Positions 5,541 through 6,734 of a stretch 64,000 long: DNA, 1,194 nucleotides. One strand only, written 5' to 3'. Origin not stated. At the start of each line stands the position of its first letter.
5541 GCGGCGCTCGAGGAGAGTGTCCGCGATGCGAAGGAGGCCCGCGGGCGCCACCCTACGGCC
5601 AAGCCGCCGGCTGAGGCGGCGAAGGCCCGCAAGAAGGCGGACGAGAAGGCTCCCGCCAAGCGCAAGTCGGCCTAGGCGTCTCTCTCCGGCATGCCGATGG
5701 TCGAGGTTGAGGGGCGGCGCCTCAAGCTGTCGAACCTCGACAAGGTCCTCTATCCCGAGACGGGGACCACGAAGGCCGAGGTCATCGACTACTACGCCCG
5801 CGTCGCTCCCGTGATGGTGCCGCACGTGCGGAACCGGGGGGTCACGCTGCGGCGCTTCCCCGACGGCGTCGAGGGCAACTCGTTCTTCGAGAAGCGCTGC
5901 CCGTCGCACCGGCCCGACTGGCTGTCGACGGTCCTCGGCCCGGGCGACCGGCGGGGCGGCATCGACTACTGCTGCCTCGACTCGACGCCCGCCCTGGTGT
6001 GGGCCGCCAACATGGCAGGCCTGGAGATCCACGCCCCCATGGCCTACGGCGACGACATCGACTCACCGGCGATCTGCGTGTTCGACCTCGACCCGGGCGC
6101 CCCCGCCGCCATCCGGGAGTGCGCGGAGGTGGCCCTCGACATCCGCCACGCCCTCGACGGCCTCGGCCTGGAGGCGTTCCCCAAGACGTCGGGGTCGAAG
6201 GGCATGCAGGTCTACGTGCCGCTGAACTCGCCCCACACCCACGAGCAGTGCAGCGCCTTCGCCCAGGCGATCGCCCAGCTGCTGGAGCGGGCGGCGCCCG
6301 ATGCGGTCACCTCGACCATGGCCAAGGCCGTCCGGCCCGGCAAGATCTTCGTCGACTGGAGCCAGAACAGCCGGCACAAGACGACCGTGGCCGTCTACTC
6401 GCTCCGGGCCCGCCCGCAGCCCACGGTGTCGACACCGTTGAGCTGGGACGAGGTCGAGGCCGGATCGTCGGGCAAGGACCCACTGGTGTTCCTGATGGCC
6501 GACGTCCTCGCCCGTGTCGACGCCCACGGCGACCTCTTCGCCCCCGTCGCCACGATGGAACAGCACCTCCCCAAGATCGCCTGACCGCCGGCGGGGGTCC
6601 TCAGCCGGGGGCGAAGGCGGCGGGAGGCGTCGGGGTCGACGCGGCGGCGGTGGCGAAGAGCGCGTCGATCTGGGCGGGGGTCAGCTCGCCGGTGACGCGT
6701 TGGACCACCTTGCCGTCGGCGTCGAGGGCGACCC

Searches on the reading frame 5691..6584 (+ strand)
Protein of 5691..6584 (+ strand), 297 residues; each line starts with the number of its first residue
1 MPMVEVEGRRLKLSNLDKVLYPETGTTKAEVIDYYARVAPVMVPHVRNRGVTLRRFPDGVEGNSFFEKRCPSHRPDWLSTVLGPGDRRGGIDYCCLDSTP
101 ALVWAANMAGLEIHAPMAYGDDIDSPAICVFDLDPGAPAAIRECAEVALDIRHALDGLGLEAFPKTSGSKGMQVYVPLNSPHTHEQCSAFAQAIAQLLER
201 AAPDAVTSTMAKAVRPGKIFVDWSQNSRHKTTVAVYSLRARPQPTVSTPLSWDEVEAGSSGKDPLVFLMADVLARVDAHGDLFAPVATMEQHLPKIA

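Call 20: search_protein_families(library=pfam, proteins=[window:5691-6584:+], max_evalue=0.01)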
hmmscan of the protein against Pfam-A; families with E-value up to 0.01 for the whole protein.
window:5691-6584:+ (297 aa): 2 families
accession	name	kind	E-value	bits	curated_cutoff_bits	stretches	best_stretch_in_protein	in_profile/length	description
PF21686.3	LigD_Prim-Pol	-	9.4e-91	304.3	27.4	1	27-283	1-254/254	LigD, primase-polymerase domain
PF01896.25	DNA_primase_S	-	0.0078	17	26.8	0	155-252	31-163/163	DNA primase small subunit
